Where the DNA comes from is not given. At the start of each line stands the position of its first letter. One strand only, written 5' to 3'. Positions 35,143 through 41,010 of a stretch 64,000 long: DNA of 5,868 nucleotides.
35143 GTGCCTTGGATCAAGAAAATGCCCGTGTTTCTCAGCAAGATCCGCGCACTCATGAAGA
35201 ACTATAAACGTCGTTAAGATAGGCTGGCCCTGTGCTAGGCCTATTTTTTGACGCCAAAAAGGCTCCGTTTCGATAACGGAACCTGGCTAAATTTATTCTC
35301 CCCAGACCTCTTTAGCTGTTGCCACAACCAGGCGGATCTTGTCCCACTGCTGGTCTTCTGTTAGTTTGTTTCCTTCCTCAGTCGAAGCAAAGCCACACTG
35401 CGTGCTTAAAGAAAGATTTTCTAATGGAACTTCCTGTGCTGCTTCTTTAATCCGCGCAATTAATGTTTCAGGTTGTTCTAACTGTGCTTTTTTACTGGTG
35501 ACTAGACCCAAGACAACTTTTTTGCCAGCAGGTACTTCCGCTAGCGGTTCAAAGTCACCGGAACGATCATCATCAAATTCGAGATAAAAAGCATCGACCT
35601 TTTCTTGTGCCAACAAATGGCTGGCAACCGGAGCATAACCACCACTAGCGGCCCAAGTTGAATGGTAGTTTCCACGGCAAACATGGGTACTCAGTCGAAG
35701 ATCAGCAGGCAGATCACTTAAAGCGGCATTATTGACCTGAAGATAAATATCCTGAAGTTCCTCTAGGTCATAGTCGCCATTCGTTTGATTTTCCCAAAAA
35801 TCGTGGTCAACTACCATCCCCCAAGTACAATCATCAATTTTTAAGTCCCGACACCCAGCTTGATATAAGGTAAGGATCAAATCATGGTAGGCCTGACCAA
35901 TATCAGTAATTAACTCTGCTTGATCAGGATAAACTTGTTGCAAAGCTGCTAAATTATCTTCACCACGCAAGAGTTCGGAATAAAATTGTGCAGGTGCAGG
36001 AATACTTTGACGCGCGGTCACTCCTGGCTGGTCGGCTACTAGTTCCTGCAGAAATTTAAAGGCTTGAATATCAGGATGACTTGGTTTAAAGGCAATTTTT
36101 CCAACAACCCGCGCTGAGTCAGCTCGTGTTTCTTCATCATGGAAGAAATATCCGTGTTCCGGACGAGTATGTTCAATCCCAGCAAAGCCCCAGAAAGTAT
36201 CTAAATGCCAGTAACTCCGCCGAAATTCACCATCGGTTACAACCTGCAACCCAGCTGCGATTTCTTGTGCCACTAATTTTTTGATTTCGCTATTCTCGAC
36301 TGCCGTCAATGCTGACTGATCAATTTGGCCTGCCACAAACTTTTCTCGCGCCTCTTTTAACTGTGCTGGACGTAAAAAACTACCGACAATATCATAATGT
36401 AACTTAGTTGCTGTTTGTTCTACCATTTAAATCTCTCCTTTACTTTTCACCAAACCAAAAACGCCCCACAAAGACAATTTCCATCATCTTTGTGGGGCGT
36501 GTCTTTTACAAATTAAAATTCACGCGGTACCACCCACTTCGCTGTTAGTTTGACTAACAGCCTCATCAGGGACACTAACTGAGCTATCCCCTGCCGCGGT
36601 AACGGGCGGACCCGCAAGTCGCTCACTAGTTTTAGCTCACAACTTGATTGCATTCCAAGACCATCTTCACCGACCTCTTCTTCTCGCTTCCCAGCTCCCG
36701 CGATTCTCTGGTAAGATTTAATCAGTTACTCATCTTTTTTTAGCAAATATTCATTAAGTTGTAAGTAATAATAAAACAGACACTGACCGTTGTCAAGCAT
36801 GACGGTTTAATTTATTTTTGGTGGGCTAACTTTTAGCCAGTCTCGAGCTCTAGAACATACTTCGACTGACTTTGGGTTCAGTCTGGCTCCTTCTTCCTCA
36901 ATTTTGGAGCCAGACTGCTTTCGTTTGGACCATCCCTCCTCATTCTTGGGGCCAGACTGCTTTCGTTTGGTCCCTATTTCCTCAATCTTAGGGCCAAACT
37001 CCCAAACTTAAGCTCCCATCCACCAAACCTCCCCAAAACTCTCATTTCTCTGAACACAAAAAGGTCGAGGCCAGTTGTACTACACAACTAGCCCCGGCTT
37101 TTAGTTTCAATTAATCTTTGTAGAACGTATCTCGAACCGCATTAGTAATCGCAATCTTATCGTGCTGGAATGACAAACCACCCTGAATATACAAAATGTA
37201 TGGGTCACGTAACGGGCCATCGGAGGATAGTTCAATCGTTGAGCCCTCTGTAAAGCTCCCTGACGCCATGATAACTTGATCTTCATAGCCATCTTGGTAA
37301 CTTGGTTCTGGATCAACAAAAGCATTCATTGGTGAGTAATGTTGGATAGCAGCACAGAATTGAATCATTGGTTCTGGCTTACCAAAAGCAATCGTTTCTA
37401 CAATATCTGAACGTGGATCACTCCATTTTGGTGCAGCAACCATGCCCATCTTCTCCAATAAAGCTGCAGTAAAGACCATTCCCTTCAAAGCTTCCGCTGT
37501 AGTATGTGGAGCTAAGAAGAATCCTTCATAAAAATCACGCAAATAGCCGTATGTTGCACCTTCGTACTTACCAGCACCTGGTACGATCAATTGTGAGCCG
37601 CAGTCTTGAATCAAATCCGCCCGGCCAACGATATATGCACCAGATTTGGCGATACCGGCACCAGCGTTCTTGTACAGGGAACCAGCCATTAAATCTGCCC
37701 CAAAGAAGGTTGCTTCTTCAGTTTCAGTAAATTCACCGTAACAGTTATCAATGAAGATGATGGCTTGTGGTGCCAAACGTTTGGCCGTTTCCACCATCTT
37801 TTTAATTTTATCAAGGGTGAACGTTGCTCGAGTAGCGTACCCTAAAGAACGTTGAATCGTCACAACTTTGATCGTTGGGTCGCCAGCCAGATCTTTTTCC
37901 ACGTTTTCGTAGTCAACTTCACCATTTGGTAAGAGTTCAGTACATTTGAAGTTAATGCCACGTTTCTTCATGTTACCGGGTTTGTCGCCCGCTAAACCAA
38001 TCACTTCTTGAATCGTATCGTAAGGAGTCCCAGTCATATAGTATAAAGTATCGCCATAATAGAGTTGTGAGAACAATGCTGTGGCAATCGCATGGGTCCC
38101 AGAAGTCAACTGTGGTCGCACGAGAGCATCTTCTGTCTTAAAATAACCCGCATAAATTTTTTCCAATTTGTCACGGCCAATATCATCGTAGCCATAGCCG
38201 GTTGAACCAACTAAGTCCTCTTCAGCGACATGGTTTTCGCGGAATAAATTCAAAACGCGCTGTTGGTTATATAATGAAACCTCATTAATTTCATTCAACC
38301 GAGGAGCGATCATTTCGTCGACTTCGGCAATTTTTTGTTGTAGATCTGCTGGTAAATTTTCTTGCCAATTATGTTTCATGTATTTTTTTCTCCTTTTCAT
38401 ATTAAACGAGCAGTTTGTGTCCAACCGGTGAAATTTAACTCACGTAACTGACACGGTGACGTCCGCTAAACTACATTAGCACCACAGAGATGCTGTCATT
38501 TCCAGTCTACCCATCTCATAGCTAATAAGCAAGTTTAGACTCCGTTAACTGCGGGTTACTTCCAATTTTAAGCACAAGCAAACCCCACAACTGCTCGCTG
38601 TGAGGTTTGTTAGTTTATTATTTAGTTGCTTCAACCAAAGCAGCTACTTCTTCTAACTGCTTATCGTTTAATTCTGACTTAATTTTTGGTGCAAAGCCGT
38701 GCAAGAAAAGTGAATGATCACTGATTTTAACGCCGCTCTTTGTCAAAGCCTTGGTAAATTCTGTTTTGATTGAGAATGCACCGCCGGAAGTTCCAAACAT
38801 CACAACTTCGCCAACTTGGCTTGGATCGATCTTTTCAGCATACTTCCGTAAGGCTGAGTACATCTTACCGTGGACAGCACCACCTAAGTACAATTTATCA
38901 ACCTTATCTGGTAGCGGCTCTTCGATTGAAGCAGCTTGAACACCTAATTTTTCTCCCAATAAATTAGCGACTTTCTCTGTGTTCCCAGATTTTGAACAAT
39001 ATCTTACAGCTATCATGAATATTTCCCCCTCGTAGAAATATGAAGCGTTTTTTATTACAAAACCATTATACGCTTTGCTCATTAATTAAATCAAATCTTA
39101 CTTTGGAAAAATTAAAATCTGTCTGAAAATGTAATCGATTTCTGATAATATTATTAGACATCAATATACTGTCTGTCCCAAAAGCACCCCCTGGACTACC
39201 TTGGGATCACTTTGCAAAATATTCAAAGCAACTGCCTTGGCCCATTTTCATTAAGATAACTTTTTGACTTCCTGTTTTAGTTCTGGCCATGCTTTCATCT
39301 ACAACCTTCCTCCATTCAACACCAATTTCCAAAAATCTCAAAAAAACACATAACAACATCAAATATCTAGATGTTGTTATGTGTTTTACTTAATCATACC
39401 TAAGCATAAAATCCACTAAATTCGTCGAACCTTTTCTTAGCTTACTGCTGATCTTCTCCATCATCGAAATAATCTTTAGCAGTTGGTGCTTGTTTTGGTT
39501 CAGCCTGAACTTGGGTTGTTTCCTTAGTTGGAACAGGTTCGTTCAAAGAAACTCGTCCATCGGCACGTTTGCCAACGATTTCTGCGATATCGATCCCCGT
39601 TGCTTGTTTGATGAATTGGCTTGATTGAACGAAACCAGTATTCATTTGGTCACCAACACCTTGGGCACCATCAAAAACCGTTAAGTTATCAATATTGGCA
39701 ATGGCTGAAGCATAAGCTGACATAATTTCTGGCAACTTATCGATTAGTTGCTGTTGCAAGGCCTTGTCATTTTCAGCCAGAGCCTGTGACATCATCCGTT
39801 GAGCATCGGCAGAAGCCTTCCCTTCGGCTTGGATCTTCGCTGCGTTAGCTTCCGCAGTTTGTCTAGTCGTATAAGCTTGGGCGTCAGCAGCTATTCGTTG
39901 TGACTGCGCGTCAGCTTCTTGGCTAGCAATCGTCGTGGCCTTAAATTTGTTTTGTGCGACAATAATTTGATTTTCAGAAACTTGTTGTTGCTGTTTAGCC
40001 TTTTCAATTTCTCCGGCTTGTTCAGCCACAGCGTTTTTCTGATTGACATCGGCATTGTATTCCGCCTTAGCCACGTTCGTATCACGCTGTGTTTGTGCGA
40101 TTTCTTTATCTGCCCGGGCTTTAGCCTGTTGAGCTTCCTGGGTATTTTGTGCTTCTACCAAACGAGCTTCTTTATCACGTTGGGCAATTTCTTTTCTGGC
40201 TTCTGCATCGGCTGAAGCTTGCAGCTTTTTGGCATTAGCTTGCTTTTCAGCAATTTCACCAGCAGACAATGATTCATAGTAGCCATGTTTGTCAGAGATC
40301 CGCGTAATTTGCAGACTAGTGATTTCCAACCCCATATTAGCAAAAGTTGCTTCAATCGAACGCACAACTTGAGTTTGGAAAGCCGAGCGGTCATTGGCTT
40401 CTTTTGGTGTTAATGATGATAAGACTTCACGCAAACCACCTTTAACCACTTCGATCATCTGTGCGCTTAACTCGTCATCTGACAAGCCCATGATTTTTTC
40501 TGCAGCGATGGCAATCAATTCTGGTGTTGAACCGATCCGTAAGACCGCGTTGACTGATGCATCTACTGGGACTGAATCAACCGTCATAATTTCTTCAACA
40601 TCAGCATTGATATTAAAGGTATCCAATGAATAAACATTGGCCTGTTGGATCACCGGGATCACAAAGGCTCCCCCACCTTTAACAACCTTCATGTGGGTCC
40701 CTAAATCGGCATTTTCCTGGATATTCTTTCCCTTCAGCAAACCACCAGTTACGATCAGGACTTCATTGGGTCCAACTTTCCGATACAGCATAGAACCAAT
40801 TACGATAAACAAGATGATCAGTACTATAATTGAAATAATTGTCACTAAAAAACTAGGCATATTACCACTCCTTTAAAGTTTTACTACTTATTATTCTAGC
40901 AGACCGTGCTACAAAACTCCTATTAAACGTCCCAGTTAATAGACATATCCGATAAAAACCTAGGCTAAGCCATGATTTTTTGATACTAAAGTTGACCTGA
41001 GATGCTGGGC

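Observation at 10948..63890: Very dense family of about 125-bp structured repeats (family A): at least 15 copies at 9 loci in 64 kb, singly and in 2-3 copy tandem runs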

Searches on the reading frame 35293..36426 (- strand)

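Call 79: search_protein_families(library=pfam, proteins=[window:35293-36426:-], max_evalue=0.00001)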
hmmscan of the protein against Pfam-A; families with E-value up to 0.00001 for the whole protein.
window:35293-36426:- (377 aa): 1 family
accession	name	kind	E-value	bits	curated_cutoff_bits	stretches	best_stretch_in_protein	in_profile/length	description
PF01717.24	Meth_synt_2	-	4.3e-14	53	21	1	168-350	144-307/324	Cobalamin-independent synthase, Catalytic domain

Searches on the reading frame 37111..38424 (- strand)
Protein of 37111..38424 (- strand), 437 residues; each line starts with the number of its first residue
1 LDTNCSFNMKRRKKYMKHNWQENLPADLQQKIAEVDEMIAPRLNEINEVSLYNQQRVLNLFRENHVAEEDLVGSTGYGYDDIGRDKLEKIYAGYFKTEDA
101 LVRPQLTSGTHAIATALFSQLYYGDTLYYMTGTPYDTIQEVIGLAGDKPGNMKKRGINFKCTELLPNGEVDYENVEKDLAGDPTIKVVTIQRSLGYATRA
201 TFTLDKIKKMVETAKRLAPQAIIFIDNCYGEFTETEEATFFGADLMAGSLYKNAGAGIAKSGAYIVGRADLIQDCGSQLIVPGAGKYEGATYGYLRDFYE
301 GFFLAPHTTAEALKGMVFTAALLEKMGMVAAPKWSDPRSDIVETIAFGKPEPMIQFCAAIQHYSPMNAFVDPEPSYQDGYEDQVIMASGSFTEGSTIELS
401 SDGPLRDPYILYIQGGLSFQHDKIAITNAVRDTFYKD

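Call 79: search_protein_families(library=pfam, proteins=[window:37111-38424:-], max_evalue=0.00001)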
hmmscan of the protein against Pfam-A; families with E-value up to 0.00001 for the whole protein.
window:37111-38424:- (437 aa): 1 family
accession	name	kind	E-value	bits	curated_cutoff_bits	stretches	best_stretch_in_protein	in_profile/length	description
PF06838.17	Met_gamma_lyase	-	9.7e-160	532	24.2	1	31-432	4-403/405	Methionine gamma-lyase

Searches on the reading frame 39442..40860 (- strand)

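Call 79: search_protein_families(library=pfam, proteins=[window:39442-40860:-], max_evalue=0.00001)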
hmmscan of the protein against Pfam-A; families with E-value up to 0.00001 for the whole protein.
window:39442-40860:- (472 aa): 2 families
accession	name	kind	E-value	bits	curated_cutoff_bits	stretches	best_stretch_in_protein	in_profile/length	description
PF01145.31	Band_7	-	8.3e-25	88.3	23.6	1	28-219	2-176/176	SPFH domain / Band 7 family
PF15975.10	Flot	-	3.8e-06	27.5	27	1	318-415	4-100/124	Flotillin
